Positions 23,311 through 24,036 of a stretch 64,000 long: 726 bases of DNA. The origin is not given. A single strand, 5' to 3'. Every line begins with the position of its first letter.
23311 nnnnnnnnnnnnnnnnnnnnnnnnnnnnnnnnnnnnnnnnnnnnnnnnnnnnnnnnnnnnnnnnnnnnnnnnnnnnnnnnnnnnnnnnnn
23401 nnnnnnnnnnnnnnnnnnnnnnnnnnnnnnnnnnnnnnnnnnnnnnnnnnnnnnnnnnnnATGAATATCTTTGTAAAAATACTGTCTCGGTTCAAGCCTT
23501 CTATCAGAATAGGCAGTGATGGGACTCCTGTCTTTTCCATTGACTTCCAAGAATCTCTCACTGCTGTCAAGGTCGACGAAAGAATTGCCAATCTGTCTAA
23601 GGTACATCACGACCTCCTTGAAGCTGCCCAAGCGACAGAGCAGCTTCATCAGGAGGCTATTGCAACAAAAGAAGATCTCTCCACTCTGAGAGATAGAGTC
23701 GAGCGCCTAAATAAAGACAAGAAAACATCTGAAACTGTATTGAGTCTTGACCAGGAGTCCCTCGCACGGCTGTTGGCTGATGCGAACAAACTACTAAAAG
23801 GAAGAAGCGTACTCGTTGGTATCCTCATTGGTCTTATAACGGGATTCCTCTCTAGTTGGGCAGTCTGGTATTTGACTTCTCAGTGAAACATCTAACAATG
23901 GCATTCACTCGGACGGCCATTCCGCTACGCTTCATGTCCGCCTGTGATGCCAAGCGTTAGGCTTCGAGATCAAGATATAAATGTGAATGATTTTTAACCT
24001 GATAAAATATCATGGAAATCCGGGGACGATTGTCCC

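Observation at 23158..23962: Decayed integron: intI 3' remnant, a hairpin, and one gene cassette ending in a textbook attC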

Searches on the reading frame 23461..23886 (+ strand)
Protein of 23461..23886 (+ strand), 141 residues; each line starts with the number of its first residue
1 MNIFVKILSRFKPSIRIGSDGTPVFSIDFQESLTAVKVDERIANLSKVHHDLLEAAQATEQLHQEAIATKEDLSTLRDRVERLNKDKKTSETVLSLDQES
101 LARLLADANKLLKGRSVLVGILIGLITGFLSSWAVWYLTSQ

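Call 11: search_protein_families(library=ncbifam, proteins=[window:23461-23886:+], max_evalue=1)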
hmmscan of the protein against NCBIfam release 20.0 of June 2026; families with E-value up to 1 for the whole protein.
window:23461-23886:+ (141 aa): 6 families
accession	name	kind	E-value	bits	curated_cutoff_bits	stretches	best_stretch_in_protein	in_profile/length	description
TIGR02168.1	SMC_prok_B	equivalog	0.00044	18.1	567.35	1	24-112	660-748/1181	chromosome segregation protein SMC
NF003461.0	PRK05082.1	subfamily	0.013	14.9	283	1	54-132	175-252/291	N-acetylmannosamine kinase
TIGR02341.1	chap_CCT_beta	equivalog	0.013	14.2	522.15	1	52-123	122-192/519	T-complex protein 1 subunit beta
NF047821.1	NactlManKinNanK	equivalog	0.057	13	450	1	81-131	201-251/288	N-acetylmannosamine kinase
TIGR02360.1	pbenz_hydroxyl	equivalog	0.089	11.6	538.7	1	41-116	44-120/390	4-hydroxybenzoate 3-monooxygenase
TIGR01702.1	CO_DH_cata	equivalog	0.12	10.5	478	1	29-113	343-423/621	anaerobic carbon-monoxide dehydrogenase catalytic subunit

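Call 35: find_homologous_proteins(query=window:23461-23883:+, max_evalue=0.001)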
Query window:23461-23883:+ (141 aa): 1 proteins with E <= 0.001 among 74 candidates.
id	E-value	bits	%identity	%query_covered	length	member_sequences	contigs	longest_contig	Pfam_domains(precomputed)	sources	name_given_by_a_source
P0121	3.6e-82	290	100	100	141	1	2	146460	-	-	-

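Call 37: find_encoding_contigs(protein=P0121, flank=10000, max_places=6)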
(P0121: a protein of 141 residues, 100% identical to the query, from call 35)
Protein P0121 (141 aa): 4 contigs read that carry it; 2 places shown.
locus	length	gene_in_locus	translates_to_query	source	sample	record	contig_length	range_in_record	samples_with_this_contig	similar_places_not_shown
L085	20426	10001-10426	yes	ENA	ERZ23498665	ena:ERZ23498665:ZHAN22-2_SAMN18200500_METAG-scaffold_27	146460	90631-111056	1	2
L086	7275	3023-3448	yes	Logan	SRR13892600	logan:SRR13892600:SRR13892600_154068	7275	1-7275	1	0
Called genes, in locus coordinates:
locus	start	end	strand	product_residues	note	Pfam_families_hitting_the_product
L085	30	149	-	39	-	-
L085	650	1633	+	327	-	-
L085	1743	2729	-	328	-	PF05066:HARE-HTH, PF18755:RAMA, PF14267:DUF4357 (weak)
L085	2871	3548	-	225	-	-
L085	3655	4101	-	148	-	-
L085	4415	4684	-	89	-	-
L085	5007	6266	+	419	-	PF13175:AAA_15 (faint), PF13304:AAA_21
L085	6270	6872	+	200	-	PF13707:RloB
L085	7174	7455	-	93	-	-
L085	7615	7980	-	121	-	PF04307:YdjM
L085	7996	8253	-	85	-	-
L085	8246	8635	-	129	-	-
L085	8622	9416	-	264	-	PF12844:HTH_19, PF13560:HTH_31, PF01381:HTH_3, PF13274:SocA_Panacea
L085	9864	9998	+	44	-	-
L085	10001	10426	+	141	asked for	-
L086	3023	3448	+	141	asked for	-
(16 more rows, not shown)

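Call 58: search_protein_families(library=pfam, proteins=[window:23461-23883:+], max_evalue=0.1)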
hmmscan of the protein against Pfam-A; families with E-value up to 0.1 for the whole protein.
window:23461-23883:+ (141 aa): 3 families
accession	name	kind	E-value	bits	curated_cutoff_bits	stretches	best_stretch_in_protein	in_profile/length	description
PF18210.6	Knl1_RWD_C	-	0.033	14.8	27.8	1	38-85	9-55/151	Knl1 RWD C-terminal domain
PF04124.18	Dor1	-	0.045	13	23.3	1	37-99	25-88/339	Dor1-like family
PF16043.11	DUF4795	-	0.089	12.6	34.8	0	43-93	14-64/208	Domain of unknown function (DUF4795)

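Call 76: search_protein_representatives(protein=window:23461-23883:+)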
Query: 141 residues. Proteins with E-value up to 0.001 (for the whole library): 81; up to 1e-10: 48; up to 1e-30: 2. The best 81 are listed.
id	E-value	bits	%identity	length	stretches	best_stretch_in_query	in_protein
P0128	2.6e-45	169.6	61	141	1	1-140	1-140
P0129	1.5e-34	134.9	50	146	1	2-139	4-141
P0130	3.8e-22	94.8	37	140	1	1-139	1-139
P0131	2.0e-20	89.3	37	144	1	18-139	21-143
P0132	2.8e-20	88.8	41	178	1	24-140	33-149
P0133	1.7e-19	86.3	41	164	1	25-140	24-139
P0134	4.1e-19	85.0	40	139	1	25-140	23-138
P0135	5.6e-19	84.6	38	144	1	14-139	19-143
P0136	9.0e-18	80.7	35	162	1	12-137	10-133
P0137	2.1e-17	79.5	40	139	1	37-140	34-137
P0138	2.3e-17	79.4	39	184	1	27-139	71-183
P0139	2.3e-17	79.4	41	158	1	26-139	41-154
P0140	3.1e-17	78.9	34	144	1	5-140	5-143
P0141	3.4e-17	78.8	39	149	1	4-140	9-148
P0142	6.6e-17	77.9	38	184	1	6-139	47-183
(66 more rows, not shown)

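Call 77: find_encoding_contigs(protein=P0128, flank=3000, max_places=4)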
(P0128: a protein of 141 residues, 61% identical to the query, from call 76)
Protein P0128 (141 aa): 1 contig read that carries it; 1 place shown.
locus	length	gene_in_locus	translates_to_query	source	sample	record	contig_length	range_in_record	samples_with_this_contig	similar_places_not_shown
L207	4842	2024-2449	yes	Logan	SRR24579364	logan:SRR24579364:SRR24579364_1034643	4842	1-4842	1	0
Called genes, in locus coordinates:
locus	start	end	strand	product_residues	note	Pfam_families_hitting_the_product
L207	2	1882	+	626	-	?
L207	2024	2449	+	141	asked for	-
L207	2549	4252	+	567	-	-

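Call 78: find_encoding_contigs(protein=P0129, flank=3000, max_places=4)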
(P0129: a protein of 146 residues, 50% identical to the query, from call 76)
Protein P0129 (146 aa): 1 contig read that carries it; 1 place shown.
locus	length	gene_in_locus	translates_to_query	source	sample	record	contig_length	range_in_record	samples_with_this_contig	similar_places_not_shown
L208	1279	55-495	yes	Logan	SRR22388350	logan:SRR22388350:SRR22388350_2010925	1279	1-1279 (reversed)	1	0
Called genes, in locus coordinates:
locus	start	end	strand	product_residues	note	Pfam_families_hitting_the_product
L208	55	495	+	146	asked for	-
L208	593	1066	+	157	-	-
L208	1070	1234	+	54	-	-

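Call 81: find_encoding_contigs(protein=P0130, flank=2500, max_places=3)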
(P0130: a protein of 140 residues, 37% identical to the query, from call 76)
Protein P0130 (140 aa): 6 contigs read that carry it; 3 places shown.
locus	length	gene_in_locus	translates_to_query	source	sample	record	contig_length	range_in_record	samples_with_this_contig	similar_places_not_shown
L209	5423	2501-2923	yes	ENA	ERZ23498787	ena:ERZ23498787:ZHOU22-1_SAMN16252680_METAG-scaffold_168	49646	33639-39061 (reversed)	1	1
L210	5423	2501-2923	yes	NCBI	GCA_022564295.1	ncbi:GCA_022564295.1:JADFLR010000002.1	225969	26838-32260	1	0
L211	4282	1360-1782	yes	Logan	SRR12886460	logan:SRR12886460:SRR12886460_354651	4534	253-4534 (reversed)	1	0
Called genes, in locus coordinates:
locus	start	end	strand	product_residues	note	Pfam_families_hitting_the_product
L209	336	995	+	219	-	-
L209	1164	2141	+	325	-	-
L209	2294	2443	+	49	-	-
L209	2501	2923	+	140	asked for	-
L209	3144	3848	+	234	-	PF13482:RNase_H_2, PF10108:DNA_pol_B_exo2 (faint)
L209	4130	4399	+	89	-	-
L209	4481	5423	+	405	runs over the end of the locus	PF00079:Serpin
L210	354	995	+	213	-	-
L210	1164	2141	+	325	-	-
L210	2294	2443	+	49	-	-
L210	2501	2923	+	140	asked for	-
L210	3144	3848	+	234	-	PF13482:RNase_H_2, PF10108:DNA_pol_B_exo2 (faint)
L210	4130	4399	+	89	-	-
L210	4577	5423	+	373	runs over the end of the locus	PF00079:Serpin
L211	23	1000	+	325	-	-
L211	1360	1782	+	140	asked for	-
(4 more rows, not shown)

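Call 82: find_encoding_contigs(protein=P0131, flank=2500, max_places=3)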
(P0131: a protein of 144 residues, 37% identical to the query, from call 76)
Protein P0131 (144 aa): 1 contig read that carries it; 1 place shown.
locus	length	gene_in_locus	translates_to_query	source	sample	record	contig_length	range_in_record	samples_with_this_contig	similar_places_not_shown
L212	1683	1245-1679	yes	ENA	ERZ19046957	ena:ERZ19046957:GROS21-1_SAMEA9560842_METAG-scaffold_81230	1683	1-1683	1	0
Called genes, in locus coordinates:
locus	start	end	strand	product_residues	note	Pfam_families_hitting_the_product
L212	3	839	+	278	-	?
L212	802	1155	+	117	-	-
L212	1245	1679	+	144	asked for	-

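Call 83: find_encoding_contigs(protein=P0134, flank=2500, max_places=3)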
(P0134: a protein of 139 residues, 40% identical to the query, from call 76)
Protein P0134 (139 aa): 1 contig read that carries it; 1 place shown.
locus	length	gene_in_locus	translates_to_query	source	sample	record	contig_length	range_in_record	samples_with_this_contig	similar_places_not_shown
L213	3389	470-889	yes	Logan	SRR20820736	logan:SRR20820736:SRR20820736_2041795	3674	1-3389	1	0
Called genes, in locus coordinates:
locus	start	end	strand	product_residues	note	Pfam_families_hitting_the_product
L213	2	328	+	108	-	?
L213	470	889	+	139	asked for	-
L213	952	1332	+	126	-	PF00239:Resolvase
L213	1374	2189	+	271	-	PF07505:DUF5131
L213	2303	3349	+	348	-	-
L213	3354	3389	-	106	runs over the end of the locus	?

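Call 86: search_protein_families(library=pfam, alignment_id=A4, max_evalue=0.01)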
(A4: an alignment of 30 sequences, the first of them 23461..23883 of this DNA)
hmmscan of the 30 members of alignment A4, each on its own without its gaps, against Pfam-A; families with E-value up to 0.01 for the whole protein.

A. member 1, window:23461-23883:+ (141 aa): 0 families

B. families by the number of members that match (of 30 scanned): 29 families (the first 25 are shown)
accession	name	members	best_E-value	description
PF06785.16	UPF0242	3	0.0014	Uncharacterised protein family (UPF0242) N-terminus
PF18595.6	Nuf2_DHR10-like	3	0.0023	Nuf2, DHR10-like domain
PF12325.13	TMF_TATA_bd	3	0.0028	TATA element modulatory factor 1 TATA binding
PF06738.18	ThrE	2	0.00076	Putative threonine/serine exporter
PF18196.7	Cdh1_DBD_1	2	0.0018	Chromodomain helicase DNA-binding domain 1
PF06005.17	ZapB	2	0.0023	Cell division protein ZapB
PF01519.22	DUF16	2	0.0034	Protein of unknown function DUF16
PF06818.20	Fez1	2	0.0041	Fez1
PF07168.17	Ureide_permease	1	0.00018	Ureide permease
PF02403.27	Seryl_tRNA_N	1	0.00079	Seryl-tRNA synthetase N-terminal domain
PF17511.7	Mobilization_B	1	0.0008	Mobilization protein B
PF17675.6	APG6_N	1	0.0019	Apg6 coiled-coil region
PF15739.10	TSNAXIP1_N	1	0.002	Translin-associated factor X-interacting N-terminus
PF16859.10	TetR_C_11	1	0.0023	Tetracyclin repressor-like, C-terminal domain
PF05622.17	HOOK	1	0.0025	HOOK protein coiled-coil region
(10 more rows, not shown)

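Call 87: search_protein_families(library=phrogs, alignment_id=A4, max_evalue=0.01)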
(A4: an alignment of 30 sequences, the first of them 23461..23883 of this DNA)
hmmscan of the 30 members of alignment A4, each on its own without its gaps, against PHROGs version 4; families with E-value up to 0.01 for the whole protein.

A. member 1, window:23461-23883:+ (141 aa): 1 family
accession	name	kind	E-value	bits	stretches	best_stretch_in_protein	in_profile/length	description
phrog_544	-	head and packaging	0.00013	22.4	1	46-129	118-208/282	major head protein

B. families by the number of members that match (of 30 scanned): 27 families (the first 25 are shown)
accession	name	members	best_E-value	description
phrog_5328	-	3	2.4e-05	-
phrog_1637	-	2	0.00012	-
phrog_13576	-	2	0.0003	methyltransferase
phrog_5763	-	2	0.0004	-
phrog_4780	-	2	0.00057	-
phrog_77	-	2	0.0008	SbcC-like subunit of palindrome specific endonuclease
phrog_20590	-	2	0.00094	peptidase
phrog_2658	-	2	0.0027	hol-like chemotaxis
phrog_26164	-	2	0.0093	-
phrog_544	-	1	0.00013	major head protein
phrog_7970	-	1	0.00014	virion structural protein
phrog_10613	-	1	0.00032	tail length tape measure protein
phrog_1193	-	1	0.0012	hemolysin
phrog_1272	-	1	0.0032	tail length tape measure protein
phrog_1793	-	1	0.0034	head scaffolding protein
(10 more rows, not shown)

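Call 91: predict_structure(alignment_id=A4)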
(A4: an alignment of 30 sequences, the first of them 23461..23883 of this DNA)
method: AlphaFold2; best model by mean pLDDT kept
length: 141 residues; sequences in the alignment: 30
mean_pLDDT: 88.4   pTM: 0.49
mean pLDDT of the five models: 88.4, 86.8, 86.4, 84.5, 84.3
residues with pLDDT >= 90: 81; 70-90: 48; 50-70: 12; < 50: 0
segments of 3 or more residues with pLDDT < 50: none
pLDDT, mean of each block of 10 residues (from residue 1): 69 77 71 76 96 98 98 98 97 91 87 88 96 95 76
secondary structure, 60 per line:
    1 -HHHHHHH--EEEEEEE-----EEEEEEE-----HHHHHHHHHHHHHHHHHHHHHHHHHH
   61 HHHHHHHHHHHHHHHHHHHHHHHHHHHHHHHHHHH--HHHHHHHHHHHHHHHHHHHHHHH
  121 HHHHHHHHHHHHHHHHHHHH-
elements in order: H2-8 E11-17 E23-29 H35-95 H98-140

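Call 98: fold_search(model_id=the predicted structure, library=pdb)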
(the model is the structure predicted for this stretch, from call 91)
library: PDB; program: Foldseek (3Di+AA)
matches with E <= 10: 63; with E <= 0.001: 0
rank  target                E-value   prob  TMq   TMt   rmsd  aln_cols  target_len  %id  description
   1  5c0x_K                1.7e+00  0.14  0.14  0.07   7.9        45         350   27  Structure of a 12-subunit nuclear exosome complex bound to structured RNA (released 2015-08-05)
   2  6wq2_A                1.8e+00  0.14  0.15  0.15   5.9        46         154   22  Cryo-EM of the S. islandicus filamentous virus, SIFV (released 2020-07-29)
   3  4ifd_K                2.3e+00  0.11  0.15  0.21   7.5        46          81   26  Crystal structure of an 11-subunit eukaryotic exosome complex bound to RNA (released 2013-02-06)
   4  1z9h_A                2.4e+00  0.54  0.18  0.09   1.4        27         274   11  Microsomal prostaglandin E synthase type-2 (released 2005-05-17)
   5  7s78_S                3.0e+00  0.30  0.25  0.37  32.0        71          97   21  Structure of a cell-entry defective human adenovirus provides insights into precursor proteins and capsid maturation (released 2021-12-01)
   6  3rmu_A                3.7e+00  0.09  0.12  0.12   8.5        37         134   19  Crystal structure of human Methylmalonyl-CoA epimerase, MCEE (released 2011-05-11)
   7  3bkw_A                4.0e+00  0.16  0.12  0.08   1.6        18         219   28  Crystal structure of S-adenosylmethionine dependent methyltransferase (NP_104914.1) from Mesorhizobium loti at 1.60 A  (released 2007-12-18)
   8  3elk_B                4.0e+00  0.12  0.23  0.29   4.9        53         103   13  Crystal structure of putative transcriptional regulator TA0346 from Thermoplasma acidophilum (released 2008-09-30)
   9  5k36_J                4.0e+00  0.08  0.14  0.06   7.8        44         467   25  Structure of an eleven component nuclear RNA exosome complex bound to RNA (released 2016-11-02)
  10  7qsq_C                4.3e+00  0.09  0.14  0.15   8.0        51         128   22  Permutated N-terminal lobe of the ribose binding protein from Thermotoga maritima (released 2023-01-11)
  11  6qh4_A                4.6e+00  0.06  0.12  0.12   8.3        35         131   20  Crystal structure of human Methylmalonyl-CoA epimerase (MCEE) p.Arg143Cys variant (released 2019-02-27)
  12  9fxo_SG               5.3e+00  0.20  0.32  0.20  10.1        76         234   16  CRYO-EM STRUCTURE OF LEISHMANIA MAJOR 80S RIBOSOME WITH A/P/E-SITE TRNA AND MRNA : LM32CS1C1 M2 OE MUTANT (released 2025-07-23)
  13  5c0w_K                5.7e+00  0.06  0.14  0.05   7.8        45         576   27  Structure of a 12-subunit nuclear exosome complex bound to single-stranded RNA substrates (released 2015-07-29)
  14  7uj3_B                5.7e+00  0.05  0.13  0.07  10.5        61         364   20  Crystal structure of Human respiratory syncytial virus F variant (construct pXCS847A) (released 2023-04-19)
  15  5cd8_B                6.1e+00  0.13  0.12  0.23   7.5        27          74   15  Crystal structure of the NTD of Drosophila Oskar protein (released 2015-09-02)
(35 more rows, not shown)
